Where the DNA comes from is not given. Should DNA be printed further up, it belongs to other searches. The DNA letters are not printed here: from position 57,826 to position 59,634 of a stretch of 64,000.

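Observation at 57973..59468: DUF547 fused to a TVP38/TMEM64 (DedA-superfamily) membrane domain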

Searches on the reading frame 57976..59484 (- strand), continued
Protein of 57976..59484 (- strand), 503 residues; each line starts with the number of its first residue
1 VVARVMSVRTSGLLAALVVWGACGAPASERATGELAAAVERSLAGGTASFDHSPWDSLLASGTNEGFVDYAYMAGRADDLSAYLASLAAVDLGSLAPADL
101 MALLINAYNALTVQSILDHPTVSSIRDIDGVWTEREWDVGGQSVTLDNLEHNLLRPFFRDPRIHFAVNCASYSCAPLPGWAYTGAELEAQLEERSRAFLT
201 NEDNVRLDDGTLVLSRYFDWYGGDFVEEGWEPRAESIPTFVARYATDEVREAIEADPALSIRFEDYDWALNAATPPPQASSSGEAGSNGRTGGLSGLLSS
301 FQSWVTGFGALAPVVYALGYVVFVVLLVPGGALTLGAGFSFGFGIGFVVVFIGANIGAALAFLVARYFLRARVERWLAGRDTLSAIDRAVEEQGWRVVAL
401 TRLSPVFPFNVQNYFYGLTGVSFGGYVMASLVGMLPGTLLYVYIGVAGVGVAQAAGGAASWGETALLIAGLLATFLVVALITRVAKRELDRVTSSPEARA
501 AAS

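Call 17: find_encoding_contigs(protein=P0041, flank=6000, max_places=2)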
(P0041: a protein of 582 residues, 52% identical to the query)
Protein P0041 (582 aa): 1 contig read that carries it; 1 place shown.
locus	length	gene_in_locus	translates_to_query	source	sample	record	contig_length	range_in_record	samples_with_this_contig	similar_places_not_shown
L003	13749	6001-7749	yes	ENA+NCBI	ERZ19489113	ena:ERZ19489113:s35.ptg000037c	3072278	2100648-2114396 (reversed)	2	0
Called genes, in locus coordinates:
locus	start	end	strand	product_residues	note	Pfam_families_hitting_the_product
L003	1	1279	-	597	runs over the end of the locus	PF00732:GMC_oxred_N, PF00890:FAD_binding_2 (faint), PF05199:GMC_oxred_C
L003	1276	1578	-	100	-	-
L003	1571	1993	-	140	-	-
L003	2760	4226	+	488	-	PF13557:Phenol_MetA_deg (weak)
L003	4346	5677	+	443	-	PF03576:Peptidase_S58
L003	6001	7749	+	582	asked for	PF04784:DUF547, PF09335:VTT_dom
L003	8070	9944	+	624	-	PF02463:SMC_N (weak), PF13175:AAA_15 (faint), PF13304:AAA_21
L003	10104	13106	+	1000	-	PF04313:HSDR_N, PF04851:ResIII, PF18766:SWI2_SNF2, PF22679:T1R_D3-like, PF11867:T1RH-like_C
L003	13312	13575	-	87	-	PF09957:VapB_antitoxin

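Call 28: search_solved_structures(query=A1, max_evalue=1)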
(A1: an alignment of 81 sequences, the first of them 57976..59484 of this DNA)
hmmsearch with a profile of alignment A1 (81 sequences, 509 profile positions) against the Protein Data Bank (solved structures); distinct sequences matched with E-value up to 1: 2.
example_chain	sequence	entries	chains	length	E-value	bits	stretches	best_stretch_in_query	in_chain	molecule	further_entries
6jf1_A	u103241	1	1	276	0.48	11.8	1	219-256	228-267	Lipoprotein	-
6joo_A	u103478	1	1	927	1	10.8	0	374-416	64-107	CRISPR-associated protein,CRISPR-associated endonuclease Cas9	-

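Call 31: predict_structure(alignment_id=A1)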
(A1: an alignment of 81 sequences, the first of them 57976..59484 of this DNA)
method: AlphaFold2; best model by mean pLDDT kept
length: 503 residues; sequences in the alignment: 81
mean_pLDDT: 87.4   pTM: 0.59
mean pLDDT of the five models: 87.4, 87.4, 87.1, 86.8, 85.8
residues with pLDDT >= 90: 302; 70-90: 143; 50-70: 38; < 50: 20
segments of 3 or more residues with pLDDT < 50: 1-4, 281-292, 501-503
pLDDT, mean of each block of 10 residues (from residue 1): 52 71 71 96 98 98 96 98 98 99 99 97 93 97 97 98 96 93 98 97 96 94 95 97 98 96 94 86 42 72 91 97 91 89 93 95 92 79 77 83 70 83 92 88 83 68 77 79 77 62 47
secondary structure, 60 per line:
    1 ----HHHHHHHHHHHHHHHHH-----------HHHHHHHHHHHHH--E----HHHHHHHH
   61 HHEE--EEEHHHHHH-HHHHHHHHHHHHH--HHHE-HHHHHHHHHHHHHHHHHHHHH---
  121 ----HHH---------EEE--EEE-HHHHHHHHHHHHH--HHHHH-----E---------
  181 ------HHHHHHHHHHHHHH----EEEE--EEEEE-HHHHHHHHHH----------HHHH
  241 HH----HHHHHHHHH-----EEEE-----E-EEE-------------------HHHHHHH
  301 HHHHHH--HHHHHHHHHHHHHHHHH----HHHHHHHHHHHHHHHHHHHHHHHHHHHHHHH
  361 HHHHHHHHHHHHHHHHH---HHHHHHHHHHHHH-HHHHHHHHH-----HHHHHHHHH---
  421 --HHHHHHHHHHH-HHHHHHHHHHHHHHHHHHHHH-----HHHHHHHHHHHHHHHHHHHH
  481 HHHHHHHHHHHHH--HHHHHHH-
elements in order: H5-21 H33-45 H53-62 E67-69 H70-75 H77-89 H97-117 E137-139 E142-144 H146-158 H161-165 H187-200 E205-208 E211-215 H217-226 H237-242 H247-255 E261-264 E272-274 H294-306 H309-325 H330-377 H381-393 H395-403 H409-417 H423-433 H435-455 H461-493 H496-502

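Call 41: find_related_loci(query=A1, collection=genome_contigs, flank=4000)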
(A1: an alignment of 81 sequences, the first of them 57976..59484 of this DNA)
Query A1 (503 aa) in genome_contigs; peptide patterns used: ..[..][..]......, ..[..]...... (x = any residue, [..] = any of these).
600 stretches matched a pattern (row limit reached: there are more); 597 encode a relative of the query (tblastn E <= 1e-3); the best 80 are kept; 79 distinct loci.
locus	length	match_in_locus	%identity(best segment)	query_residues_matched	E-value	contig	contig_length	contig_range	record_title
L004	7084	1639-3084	72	7-494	0e+0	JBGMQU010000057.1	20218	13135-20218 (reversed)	MAG: Gemmatimonadota bacterium isolate N04_metabat2_bin.85 NODE_794_length_20218_cov_7.974061, whole genome shotgun sequ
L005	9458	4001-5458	74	13-497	0e+0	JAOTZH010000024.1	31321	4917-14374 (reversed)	MAG: Gemmatimonadota bacterium isolate 21_Jan_SF_Bin74 21_Jan_SF_Bin74_scaffold_734_c1, whole genome shotgun sequence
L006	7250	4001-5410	64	29-491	0e+0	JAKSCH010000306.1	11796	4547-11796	MAG: Gemmatimonadetes bacterium isolate MAG.277 k141_4873762, whole genome shotgun sequence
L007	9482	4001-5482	63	2-491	5e-180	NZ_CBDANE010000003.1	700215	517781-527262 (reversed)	MAG: Candidatus Palauibacter sp. isolate 86f7a3db-c590-4dc5-8cab-a69d54639cc7 contig_3, whole genome shotgun sequence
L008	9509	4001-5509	63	13-498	1e-179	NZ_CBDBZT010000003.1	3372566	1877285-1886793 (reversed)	MAG: Candidatus Palauibacter sp. isolate d913a111-4b0a-4343-aa09-6fb2a46b27a4 contig_3, whole genome shotgun sequence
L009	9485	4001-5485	61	23-500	1e-179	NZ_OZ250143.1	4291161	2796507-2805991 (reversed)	MAG: Candidatus Palauibacter sp. isolate 48ff9d69-b9c1-46bb-834c-a9f20826d9c9 chromosome 1, complete sequence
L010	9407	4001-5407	59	22-495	2e-179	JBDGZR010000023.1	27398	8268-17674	MAG: Gemmatimonadota bacterium isolate M3-38_Bin_47 M3-38_Bin_47_scaffold_8382, whole genome shotgun sequence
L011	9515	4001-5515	54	5-491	7e-179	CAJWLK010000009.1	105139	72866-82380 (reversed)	MAG TPA_asm: uncultured Gemmatimonadetes bacterium isolate ERR599156_bin.217_MetaBAT_v2.12.1_MAG genome assembly, contig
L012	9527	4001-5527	61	5-503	2e-177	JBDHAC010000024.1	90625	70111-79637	MAG: Gemmatimonadota bacterium isolate M3-44_Bin_136 M3-44_Bin_136_scaffold_1459, whole genome shotgun sequence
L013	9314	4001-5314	61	7-449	4e-173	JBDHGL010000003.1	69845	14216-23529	MAG: Gemmatimonadota bacterium isolate M8-58_Bin_433 M8-58_Bin_433_scaffold_792, whole genome shotgun sequence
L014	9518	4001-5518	61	13-500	8e-176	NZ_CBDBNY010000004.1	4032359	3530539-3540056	MAG: Candidatus Palauibacter sp. isolate 9c20def5-05d6-4f68-ae38-90b01f08d4a3 contig_3, whole genome shotgun sequence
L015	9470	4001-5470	61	29-498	5e-172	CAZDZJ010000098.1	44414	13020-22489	MAG TPA_asm: uncultured Gemmatimonadota bacterium isolate SRP338948_co1_138 genome assembly, contig: k141_191159, whole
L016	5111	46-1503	60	22-495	3e-175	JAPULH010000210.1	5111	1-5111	MAG: Gemmatimonadetes bacterium isolate KW1-S21_123 KW1-S21_123_cg210, whole genome shotgun sequence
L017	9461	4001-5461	63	22-503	2e-178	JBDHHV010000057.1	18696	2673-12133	MAG: Gemmatimonadota bacterium isolate M8-62_Bin_309 M8-62_Bin_309_scaffold_10699, whole genome shotgun sequence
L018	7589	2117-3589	58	22-489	4e-163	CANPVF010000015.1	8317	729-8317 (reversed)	MAG: uncultured bacterium isolate 3300027962_15 genome assembly, contig: 3300027962.a:Ga0207797_1004993, whole genome sh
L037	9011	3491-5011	36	14-489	1e-81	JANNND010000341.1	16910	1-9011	MAG: Blastocatellia bacterium isolate SOY_35_metabat.182 SOY_35_k141_4705448, whole genome shotgun sequence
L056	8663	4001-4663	41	49-271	1e-47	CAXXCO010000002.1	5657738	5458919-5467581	MAG: uncultured Desulfatitalea sp. isolate 7cec4d45-42e6-4393-b881-fae3dd02875f genome assembly, contig: contig_2, whole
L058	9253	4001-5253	39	43-497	2e-45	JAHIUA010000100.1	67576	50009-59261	MAG: Proteobacteria bacterium isolate MM_PC_MetaG.mb.230 MM_PC_MetaG.mb.230_k141_1922102, whole genome shotgun sequence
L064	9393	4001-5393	40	47-477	3e-44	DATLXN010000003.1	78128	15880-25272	MAG TPA_asm: Vicinamibacterales bacterium isolate SMAG_U13247 k141_218838, whole genome shotgun sequence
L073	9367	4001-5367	44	52-490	2e-68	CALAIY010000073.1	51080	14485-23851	MAG: uncultured Verrucomicrobiales bacterium isolate H3_Bin_MAXBIN__044_1 genome assembly, contig: c_000001989261, whole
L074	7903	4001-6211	37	51-463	1e-42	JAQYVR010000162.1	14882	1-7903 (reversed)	MAG: Desulfobacteria bacterium isolate SG_15_bin16 SG_15_bin.16.orig_15_k141_771428, whole genome shotgun sequence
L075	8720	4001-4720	43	52-275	3e-42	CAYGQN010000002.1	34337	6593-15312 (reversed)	MAG TPA_asm: uncultured Gammaproteobacteria bacterium isolate ERP117304_co3_111 genome assembly, contig: NODE_1854_lengt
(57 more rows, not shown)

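Call 46: search_protein_families(library=pfam, proteins=[L056:4685-6148:+, L075:1740-3899:+, L074:4733-5497:+, L037:4304-5047:+, L058:3791-4501:+], max_evalue=0.0001)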
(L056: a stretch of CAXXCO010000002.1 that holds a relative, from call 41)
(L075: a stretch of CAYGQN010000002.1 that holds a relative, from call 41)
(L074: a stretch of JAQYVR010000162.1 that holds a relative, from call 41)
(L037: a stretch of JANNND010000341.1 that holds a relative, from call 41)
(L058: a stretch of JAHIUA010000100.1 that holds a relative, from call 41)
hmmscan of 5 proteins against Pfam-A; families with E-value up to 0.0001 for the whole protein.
L056:4685-6148:+ (488 aa): 15 families
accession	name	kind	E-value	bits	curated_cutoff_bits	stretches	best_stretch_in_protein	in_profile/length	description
PF07992.20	Pyr_redox_2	-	9.9e-65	219.3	26.1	1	6-325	1-291/291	Pyridine nucleotide-disulphide oxidoreductase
PF00070.33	Pyr_redox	-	2.7e-25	89.1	22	1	175-252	2-81/82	Pyridine nucleotide-disulphide oxidoreductase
PF02852.28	Pyr_redox_dim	-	9.1e-25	87.4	25.3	1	346-448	2-105/110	Pyridine nucleotide-disulphide oxidoreductase, dimerisation domain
PF13738.12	Pyr_redox_3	-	2.5e-15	56.9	30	1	122-309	112-305/305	Pyridine nucleotide-disulphide oxidoreductase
PF13450.12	NAD_binding_8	-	5.3e-11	43.1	21.9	1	10-45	1-36/68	NAD(P)-binding Rossmann-like domain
PF03486.20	HI0933_like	-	1.3e-09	38.3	50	0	7-41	2-36/244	HI0933-like protein Rossmann domain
PF12831.13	FAD_oxidored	-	3.9e-09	36.8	27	1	7-43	1-37/416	FAD dependent oxidoreductase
PF01266.30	DAO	-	2.1e-08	34.5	27.9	0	7-41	1-35/353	FAD dependent oxidoreductase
PF01134.28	GIDA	-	3.2e-08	33.5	22.1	1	7-67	1-58/391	Glucose inhibited division protein A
PF01262.27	AlaDh_PNT_C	-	2.5e-07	30.8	23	0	172-227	28-83/214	Alanine dehydrogenase/PNT, C-terminal domain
PF13478.12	XdhC_C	-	2.3e-06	28.6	29.7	0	175-234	1-60/125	XdhC Rossmann domain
PF01494.25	FAD_binding_3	-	5.4e-06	26.3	22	0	176-235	5-65/349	FAD binding domain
PF02826.25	2-Hacid_dh_C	-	1.8e-05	24.7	25.1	0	174-234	38-101/178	D-isomer specific 2-hydroxyacid dehydrogenase, NAD binding domain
PF00890.30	FAD_binding_2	-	2e-05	24.5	20.4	1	9-47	3-40/414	FAD binding domain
PF01946.23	Thi4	-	0.0001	22.1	26.2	0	5-50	17-63/235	Thi4 family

L075:1740-3899:+ (720 aa): 9 families
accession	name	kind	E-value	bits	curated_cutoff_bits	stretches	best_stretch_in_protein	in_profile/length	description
PF07992.20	Pyr_redox_2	-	1.2e-58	199.3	26.1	1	239-562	2-291/291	Pyridine nucleotide-disulphide oxidoreductase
PF02852.28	Pyr_redox_dim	-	1.2e-29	103.2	25.3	1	584-692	1-109/110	Pyridine nucleotide-disulphide oxidoreductase, dimerisation domain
PF09335.16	VTT_dom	-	4.5e-24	85.7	33.9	1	71-184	4-122/123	VTT domain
PF00070.33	Pyr_redox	-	2e-21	76.7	22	1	413-488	1-78/82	Pyridine nucleotide-disulphide oxidoreductase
PF01266.30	DAO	-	3.4e-07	30.6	27.9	0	240-271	2-33/353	FAD dependent oxidoreductase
PF01134.28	GIDA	-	3.5e-07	30.1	22.1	1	240-301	2-61/391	Glucose inhibited division protein A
PF13738.12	Pyr_redox_3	-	4.8e-07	29.8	30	0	367-546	122-305/305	Pyridine nucleotide-disulphide oxidoreductase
PF13450.12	NAD_binding_8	-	5.8e-06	26.9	21.9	0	242-275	1-35/68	NAD(P)-binding Rossmann-like domain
PF13434.12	Lys_Orn_oxgnase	-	3.9e-05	23.4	21.3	1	351-436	129-213/339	L-lysine 6-monooxygenase/L-ornithine 5-monooxygenase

L074:4733-5497:+ (255 aa): 4 families
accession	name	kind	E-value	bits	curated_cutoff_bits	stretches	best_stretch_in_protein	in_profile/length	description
PF13419.12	HAD_2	-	3.2e-30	106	23.8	1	7-207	2-178/178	Haloacid dehalogenase-like hydrolase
PF00702.32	Hydrolase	-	4.7e-29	102.6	26.4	1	3-201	1-191/191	haloacid dehalogenase-like hydrolase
PF13242.12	Hydrolase_like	-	4.2e-08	33.4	22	1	163-229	3-70/75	HAD-hyrolase-like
PF12710.13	HAD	-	8.6e-05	23.5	27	0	7-158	2-132/189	haloacid dehalogenase-like hydrolase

L037:4304-5047:+ (248 aa): 1 family
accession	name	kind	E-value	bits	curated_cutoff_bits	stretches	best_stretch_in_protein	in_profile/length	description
PF09335.16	VTT_dom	-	1.2e-26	94.1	33.9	1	74-192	1-122/123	VTT domain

L058:3791-4501:+ (237 aa): 1 family
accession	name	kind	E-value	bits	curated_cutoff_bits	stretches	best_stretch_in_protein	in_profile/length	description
PF09335.16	VTT_dom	-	4e-21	76.2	33.9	1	83-196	4-122/123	VTT domain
